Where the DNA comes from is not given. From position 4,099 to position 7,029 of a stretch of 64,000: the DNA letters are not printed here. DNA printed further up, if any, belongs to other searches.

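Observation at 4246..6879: Single polypeptide carrying two complete radical-SAM domains (B12-type plus SPASM-like)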

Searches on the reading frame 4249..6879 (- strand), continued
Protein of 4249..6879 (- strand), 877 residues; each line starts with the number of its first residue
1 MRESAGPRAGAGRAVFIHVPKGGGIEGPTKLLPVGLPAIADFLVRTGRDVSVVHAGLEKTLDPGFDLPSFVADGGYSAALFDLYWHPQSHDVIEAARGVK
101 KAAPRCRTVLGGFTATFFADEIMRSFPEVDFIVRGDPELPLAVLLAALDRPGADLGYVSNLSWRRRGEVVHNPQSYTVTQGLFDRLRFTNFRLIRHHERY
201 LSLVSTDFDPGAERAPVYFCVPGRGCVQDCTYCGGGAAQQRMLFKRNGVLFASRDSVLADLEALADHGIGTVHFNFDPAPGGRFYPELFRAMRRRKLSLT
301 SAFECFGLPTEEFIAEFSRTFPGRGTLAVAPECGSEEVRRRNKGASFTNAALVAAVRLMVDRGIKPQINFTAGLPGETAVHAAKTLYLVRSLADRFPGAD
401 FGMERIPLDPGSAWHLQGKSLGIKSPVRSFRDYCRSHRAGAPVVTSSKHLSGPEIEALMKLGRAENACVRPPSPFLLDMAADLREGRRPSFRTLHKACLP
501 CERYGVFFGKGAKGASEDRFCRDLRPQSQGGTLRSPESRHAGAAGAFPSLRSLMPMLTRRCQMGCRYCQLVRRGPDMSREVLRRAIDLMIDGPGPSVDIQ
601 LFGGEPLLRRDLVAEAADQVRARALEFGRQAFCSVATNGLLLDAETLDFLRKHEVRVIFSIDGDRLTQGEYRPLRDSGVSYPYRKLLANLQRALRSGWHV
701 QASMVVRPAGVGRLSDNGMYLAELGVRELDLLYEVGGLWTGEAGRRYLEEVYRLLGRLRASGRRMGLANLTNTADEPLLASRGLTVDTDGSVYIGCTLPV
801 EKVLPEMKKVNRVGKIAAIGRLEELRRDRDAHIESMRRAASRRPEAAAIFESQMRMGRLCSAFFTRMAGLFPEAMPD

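Call 58: search_protein_families(library=pfam, proteins=[P0099, P0216, P0089, P0085, P0088, P0113, P0005], max_evalue=0.001)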
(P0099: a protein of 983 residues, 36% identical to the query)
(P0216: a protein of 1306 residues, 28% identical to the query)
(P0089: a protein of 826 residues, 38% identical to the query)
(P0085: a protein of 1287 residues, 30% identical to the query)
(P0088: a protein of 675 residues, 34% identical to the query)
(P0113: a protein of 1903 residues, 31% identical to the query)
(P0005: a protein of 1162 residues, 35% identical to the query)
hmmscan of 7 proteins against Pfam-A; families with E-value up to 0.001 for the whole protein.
P0099 (983 aa): 3 families
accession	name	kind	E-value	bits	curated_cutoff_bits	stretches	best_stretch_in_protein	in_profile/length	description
PF04055.27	Radical_SAM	-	4.8e-35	121.6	29.5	2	602-756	3-165/166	Radical SAM superfamily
PF02310.24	B12-binding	-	2.2e-09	37.6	32.1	1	27-137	14-119/121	B12 binding domain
PF13353.11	Fer4_12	-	4.7e-05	24.1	22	1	604-667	13-75/137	4Fe-4S single cluster domain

P0216 (1306 aa): 3 families
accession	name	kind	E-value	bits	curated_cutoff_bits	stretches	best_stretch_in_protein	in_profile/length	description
PF04055.27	Radical_SAM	-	2.2e-34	119.5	29.5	2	558-708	1-150/166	Radical SAM superfamily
PF13353.11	Fer4_12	-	2.9e-12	47.5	22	2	561-670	12-123/137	4Fe-4S single cluster domain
PF02310.24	B12-binding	-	1.6e-06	28.4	32.1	1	62-138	42-119/121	B12 binding domain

P0089 (826 aa): 2 families
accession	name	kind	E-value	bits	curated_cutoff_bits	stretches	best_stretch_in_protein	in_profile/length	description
PF04055.27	Radical_SAM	-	3.7e-11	43.9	29.5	1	530-697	2-165/166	Radical SAM superfamily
PF02310.24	B12-binding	-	4.2e-09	36.7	32.1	1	343-456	12-120/121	B12 binding domain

P0085 (1287 aa): 3 families
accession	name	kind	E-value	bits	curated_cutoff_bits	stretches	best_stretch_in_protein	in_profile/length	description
PF04055.27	Radical_SAM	-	1.5e-69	233.8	29.5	4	673-831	3-161/166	Radical SAM superfamily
PF13353.11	Fer4_12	-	3.8e-17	63.3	22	2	675-794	13-130/137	4Fe-4S single cluster domain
PF13155.12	Toprim_2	-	0.00011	23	22.1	0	742-783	19-54/88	Toprim-like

P0088 (675 aa): 2 families
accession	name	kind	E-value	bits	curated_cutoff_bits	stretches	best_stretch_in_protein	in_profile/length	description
PF04055.27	Radical_SAM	-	3.6e-29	102.5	29.5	2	345-498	3-153/166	Radical SAM superfamily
PF13353.11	Fer4_12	-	6e-10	40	22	1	15-133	9-125/137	4Fe-4S single cluster domain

P0113 (1903 aa): 3 families
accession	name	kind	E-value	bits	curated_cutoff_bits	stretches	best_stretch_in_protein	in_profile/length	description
PF04055.27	Radical_SAM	-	1.2e-53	182.2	29.5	4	1537-1707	2-166/166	Radical SAM superfamily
PF02310.24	B12-binding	-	1.7e-35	121.9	32.1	3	524-608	35-120/121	B12 binding domain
PF00919.26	UPF0004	-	1.1e-12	48.2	27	1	1409-1482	14-88/98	Uncharacterized protein family UPF0004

P0005 (1162 aa): 2 families
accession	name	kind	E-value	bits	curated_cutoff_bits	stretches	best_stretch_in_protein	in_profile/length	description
PF02310.24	B12-binding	-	8.8e-26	90.6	32.1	2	23-133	11-116/121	B12 binding domain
PF04055.27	Radical_SAM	-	3.4e-20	73.3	29.5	2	214-380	3-165/166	Radical SAM superfamily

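Call 63: list_cluster_members(proteins=[P0085, P0087, P0088, P0090, P0093, P0099, P0113, P0092, P0216, P0139])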
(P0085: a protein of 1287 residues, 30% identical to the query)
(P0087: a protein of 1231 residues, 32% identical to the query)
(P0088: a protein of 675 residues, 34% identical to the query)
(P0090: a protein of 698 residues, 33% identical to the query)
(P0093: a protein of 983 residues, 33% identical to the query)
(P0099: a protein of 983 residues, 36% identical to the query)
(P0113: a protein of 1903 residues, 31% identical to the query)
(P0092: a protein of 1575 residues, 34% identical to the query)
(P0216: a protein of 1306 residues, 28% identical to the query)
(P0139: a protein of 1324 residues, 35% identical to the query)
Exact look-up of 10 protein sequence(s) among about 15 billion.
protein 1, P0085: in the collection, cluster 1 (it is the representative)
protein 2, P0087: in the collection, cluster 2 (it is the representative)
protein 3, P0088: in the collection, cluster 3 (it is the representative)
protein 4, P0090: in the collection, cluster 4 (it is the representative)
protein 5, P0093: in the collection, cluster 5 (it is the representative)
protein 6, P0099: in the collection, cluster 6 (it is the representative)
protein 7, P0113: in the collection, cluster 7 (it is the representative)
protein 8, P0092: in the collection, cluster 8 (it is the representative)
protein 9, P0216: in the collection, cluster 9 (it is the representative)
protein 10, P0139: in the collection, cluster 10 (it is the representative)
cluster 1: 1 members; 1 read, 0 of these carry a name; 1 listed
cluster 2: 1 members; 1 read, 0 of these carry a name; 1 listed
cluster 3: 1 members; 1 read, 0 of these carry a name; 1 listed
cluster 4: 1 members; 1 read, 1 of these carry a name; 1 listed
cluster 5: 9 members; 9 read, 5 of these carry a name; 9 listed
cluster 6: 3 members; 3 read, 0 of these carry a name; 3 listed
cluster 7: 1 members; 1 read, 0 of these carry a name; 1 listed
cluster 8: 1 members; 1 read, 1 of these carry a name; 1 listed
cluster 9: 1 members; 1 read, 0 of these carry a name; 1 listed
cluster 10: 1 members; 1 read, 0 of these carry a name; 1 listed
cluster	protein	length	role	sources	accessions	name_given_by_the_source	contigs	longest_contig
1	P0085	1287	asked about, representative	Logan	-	-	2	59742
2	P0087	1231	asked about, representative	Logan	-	-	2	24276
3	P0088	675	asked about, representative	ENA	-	-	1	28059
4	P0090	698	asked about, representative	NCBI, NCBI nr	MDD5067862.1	MAG: radical SAM protein [bacterium] | radical SAM protein [bacterium]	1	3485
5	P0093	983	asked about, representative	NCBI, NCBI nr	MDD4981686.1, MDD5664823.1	MAG: radical SAM protein [Candidatus Omnitrophica bacterium] | radical SAM protein [Candidatus Omnitrophota bacterium]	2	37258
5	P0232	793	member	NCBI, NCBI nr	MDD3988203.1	MAG: radical SAM protein, partial [Candidatus Omnitrophica bacterium] | radical SAM protein [Candidatus Omnitrophota bacterium]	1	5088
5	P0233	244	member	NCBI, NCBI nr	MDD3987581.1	MAG: hypothetical protein PHC93_01305, partial [Candidatus Omnitrophica bacterium] | hypothetical protein [Candidatus Omnitrophota bacterium]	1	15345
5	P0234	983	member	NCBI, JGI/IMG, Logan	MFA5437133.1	MAG: radical SAM protein [Candidatus Omnitrophota bacterium] | sulfatase maturation enzyme AslB (radical SAM superfamily)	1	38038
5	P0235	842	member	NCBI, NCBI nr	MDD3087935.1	MAG: radical SAM protein, partial [Candidatus Omnitrophica bacterium] | radical SAM protein [Candidatus Omnitrophota bacterium]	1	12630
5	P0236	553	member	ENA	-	-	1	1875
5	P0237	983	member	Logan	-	-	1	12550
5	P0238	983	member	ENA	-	-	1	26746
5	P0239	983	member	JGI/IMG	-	-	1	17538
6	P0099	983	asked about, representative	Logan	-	-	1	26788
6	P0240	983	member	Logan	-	-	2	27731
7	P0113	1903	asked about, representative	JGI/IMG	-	-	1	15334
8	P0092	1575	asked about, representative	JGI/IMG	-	radical SAM superfamily enzyme YgiQ (UPF0313 family)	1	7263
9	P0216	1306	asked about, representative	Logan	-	-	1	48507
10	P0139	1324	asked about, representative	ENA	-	-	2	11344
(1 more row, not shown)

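Call 86: search_protein_families(library=padloc, proteins=[window:4249-6879:-], max_evalue=0.001)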
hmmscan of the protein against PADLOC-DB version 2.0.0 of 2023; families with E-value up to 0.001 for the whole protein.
window:4249-6879:- (877 aa): 1 family
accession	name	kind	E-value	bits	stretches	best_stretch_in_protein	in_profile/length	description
PDLC02903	pVip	-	6.9e-09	33.5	1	557-706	6-145/257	Viperins not associated with kinases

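Call 89: find_encoding_contigs(protein=P0001, flank=10000, max_places=2)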
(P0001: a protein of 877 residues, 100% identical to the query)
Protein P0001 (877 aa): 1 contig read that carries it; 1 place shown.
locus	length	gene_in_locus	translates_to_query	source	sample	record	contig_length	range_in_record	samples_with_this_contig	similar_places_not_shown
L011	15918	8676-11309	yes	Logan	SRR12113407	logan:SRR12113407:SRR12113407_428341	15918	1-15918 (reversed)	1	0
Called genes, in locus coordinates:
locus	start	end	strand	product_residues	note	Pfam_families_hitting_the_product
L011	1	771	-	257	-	?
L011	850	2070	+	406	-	-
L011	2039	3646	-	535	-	PF04055:Radical_SAM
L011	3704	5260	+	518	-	PF02310:B12-binding, PF04055:Radical_SAM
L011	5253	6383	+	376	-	PF00501:AMP-binding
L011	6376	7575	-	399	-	PF04055:Radical_SAM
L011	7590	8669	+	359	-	PF01136:Peptidase_U32 (faint)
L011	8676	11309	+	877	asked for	PF02310:B12-binding (weak), PF04055:Radical_SAM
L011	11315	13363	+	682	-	-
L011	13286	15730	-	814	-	PF04467:DUF483 (faint)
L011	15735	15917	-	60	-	?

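Call 90: search_protein_families(library=ncbifam, proteins=[L001:13008-13322:+, L001:12341-12757:+, L001:13402-14562:+, L001:14567-15415:+, L001:15415-16521:+, L001:11822-12316:+], max_evalue=0.01)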
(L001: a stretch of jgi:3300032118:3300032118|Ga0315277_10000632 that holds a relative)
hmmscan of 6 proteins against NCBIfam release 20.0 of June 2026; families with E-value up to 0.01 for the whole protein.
L001:13008-13322:+ (105 aa): 3 families
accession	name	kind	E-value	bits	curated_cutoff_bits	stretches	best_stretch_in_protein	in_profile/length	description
NF038313.3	HisXaaSer_A4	exception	7.2e-19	68.5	55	1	17-103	1-85/93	His-Xaa-Ser repeat protein HxsA4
NF038309.1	HisXaaSer_A3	equivalog_domain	1e-07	31.6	65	1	17-101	1-75/81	His-Xaa-Ser repeat protein HxsA3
TIGR03979.1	His_Ser_Rich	equivalog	2.6e-05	24.3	121.65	1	56-98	33-74/190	His-Xaa-Ser repeat protein HxsA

L001:12341-12757:+ (139 aa): 1 family
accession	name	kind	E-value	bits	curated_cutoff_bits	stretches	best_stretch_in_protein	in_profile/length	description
TIGR03976.1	chp_LLNDYxLRE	equivalog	9.5e-14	51.5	50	1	11-94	1-88/90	His-Xaa-Ser system protein HxsD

L001:13402-14562:+ (387 aa): 1 family
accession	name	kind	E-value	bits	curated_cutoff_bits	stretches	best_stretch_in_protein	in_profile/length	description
NF040500.1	Bdr_N_group2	subfamily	0.0012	18.6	40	1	12-44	5-37/47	Bdr family repetitive protein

L001:14567-15415:+ (283 aa): 7 families
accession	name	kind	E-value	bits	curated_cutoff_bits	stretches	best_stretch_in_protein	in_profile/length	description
NF047433.1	Lepto_7_Nterm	domain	1.8e-13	50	43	2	18-75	2-59/63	LA_0442/LA_0875 N-terminal domain-containing protein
NF001602.0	PRK00395.1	equivalog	4.9e-06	26.2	95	0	182-236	23-74/79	RNA chaperone Hfq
NF047503.1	LB_137_fam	subfamily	1.1e-05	24.9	200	0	28-59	11-42/288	LB_137 family protein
NF041881.1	PTPDL_fam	equivalog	2.7e-05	23.4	200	0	22-55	4-37/339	PTPDL family protein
NF047624.1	LIC_13076_fam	equivalog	9.1e-05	22.4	110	0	68-145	139-212/214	LIC_13076 family protein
NF010691.0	PRK14091.1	equivalog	0.00016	21.3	270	0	130-237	64-172/176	RNA chaperone Hfq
NF047528.1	LIMLP_03685_anti-sigma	equivalog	0.0042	16.3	200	0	165-206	294-330/347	LIMLP_03685 family anti-sigma factor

L001:15415-16521:+ (369 aa): 29 families (the best 25 are shown)
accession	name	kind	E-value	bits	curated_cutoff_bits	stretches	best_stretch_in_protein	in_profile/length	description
TIGR04337.1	AmmeMemoSam_rS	hypoth_equivalog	6.2e-117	390.4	220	1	39-368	2-333/349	AmmeMemoRadiSam system radical SAM enzyme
TIGR02493.1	PFLA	equivalog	2.2e-15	56.7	231.75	1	111-270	20-183/235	pyruvate formate-lyase-activating protein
TIGR02495.1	NrdG2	equivalog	1.5e-14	53.8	131.15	1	104-273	14-183/193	anaerobic ribonucleoside-triphosphate reductase activating protein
TIGR04041.1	activase_YjjW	hypoth_equivalog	7.4e-14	51.8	250.2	1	163-285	117-238/276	YjjW family glycine radical enzyme activase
TIGR02494.1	PFLE_PFLC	subfamily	2.8e-12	46.5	174.35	1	163-274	132-243/293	glycyl-radical enzyme activating protein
NF048010.1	SfplDhtActHpsHDes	equivalog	1e-11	44.3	430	1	162-273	139-252/298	(2S)-3-sulfopropanediol dehydratase activating enzyme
TIGR04395.1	cutC_activ_rSAM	equivalog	4.5e-10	39.3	360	1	161-272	136-247/309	choline TMA-lyase-activating enzyme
NF008356.0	PRK11145.1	equivalog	1.5e-08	34.2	375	1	111-272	25-190/246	pyruvate formate lyase 1-activating protein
TIGR02666.1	moaA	equivalog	2e-08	33.6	284.05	1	115-272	19-182/336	GTP 3',8-cyclase MoaA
NF045574.1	sacti_mat_StsB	exception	4.1e-08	32.5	625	1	109-253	99-242/466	StsB family radical SAM/SPASM domain sactipeptide maturase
TIGR04003.1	rSAM_BssD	equivalog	5.4e-08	32.4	496.45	1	158-267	131-241/314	[benzylsuccinate synthase]-activating enzyme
NF033717.2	HPDL_rSAM_activ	equivalog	1.8e-07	30.8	420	1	157-273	133-251/311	4-hydroxyphenylacetate decarboxylase activase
NF048008.1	SfplDhtActHpfHKleb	equivalog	6.4e-07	29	500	1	161-278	133-250/308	(2S)-3-sulfopropanediol dehydratase activating enzyme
NF033719.1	ind_deCO2_activ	equivalog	1.9e-06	27.4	425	1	160-273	135-248/302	indoleacetate decarboxylase activase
NF043069.1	T4HPD_activ_SAM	equivalog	2.7e-06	27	425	1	160-272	129-241/299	trans-4-hydroxy-L-proline dehydratase activase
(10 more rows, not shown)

L001:11822-12316:+ (165 aa): 0 families

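Call 93: find_encoding_contigs(protein=P0007, flank=10000, max_places=1)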
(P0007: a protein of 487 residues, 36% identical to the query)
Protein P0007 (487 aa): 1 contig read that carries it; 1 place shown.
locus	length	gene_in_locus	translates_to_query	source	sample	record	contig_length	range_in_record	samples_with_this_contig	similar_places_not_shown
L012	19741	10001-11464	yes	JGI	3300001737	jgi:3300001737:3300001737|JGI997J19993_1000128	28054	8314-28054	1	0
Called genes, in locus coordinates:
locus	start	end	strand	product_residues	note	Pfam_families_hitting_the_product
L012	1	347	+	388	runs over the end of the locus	PF04055:Radical_SAM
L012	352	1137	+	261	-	PF00733:Asn_synthase, PF06508:QueC (weak), PF24167:DUF7411 (weak)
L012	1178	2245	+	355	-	PF00535:Glycos_transf_2, PF10111:Glyco_tranf_2_2, PF13641:Glyco_tranf_2_3 (weak)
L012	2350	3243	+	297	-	PF04055:Radical_SAM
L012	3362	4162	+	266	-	-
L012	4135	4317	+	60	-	-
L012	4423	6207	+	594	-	PF03235:GmrSD_N, PF07510:GmrSD_C (faint)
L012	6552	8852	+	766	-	PF01326:PPDK_N (weak)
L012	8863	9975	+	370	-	PF01136:Peptidase_U32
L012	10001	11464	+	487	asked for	PF02310:B12-binding, PF04055:Radical_SAM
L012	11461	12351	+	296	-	PF02558:ApbA, PF08546:ApbA_C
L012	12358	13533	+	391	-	-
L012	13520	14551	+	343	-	PF04055:Radical_SAM, PF13353:Fer4_12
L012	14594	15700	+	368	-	PF00155:Aminotran_1_2, PF00266:Aminotran_5 (weak), PF01041:DegT_DnrJ_EryC1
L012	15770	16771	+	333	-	PF04055:Radical_SAM, PF13186:SPASM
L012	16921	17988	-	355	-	PF01636:APH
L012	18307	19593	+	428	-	PF13439:Glyco_transf_4, PF13579:Glyco_trans_4_4, PF00534:Glycos_transf_1, PF13692:Glyco_trans_1_4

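Call 94: find_encoding_contigs(protein=P0009, flank=10000, max_places=1)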
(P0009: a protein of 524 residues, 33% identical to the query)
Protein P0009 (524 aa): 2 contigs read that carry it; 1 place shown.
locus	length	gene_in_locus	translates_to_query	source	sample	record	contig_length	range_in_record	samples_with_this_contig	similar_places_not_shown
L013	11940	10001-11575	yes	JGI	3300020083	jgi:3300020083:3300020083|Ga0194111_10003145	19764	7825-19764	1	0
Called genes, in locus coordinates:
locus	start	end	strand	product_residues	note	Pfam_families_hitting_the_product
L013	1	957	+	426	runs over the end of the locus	PF02310:B12-binding, PF04055:Radical_SAM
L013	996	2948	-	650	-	PF00149:Metallophos, PF09587:PGA_cap (faint), PF02872:5_nucleotid_C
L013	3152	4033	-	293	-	PF00781:DAGK_cat, PF19279:YegS_C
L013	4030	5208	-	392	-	PF07690:MFS_1, PF00083:Sugar_tr, PF12832:MFS_1_like, PF07690:MFS_1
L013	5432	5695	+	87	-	-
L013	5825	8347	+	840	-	PF03176:MMPL, PF02355:SecD_SecF_C (weak), PF03176:MMPL, PF12349:Sterol-sensing (weak)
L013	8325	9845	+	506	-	PF00890:FAD_binding_2 (weak), PF00996:GDI (faint), PF01266:DAO, PF01593:Amino_oxidase, PF01946:Thi4 (faint), PF12831:FAD_oxidored (faint), PF13450:NAD_binding_8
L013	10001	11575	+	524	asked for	PF02310:B12-binding, PF04055:Radical_SAM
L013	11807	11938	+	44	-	?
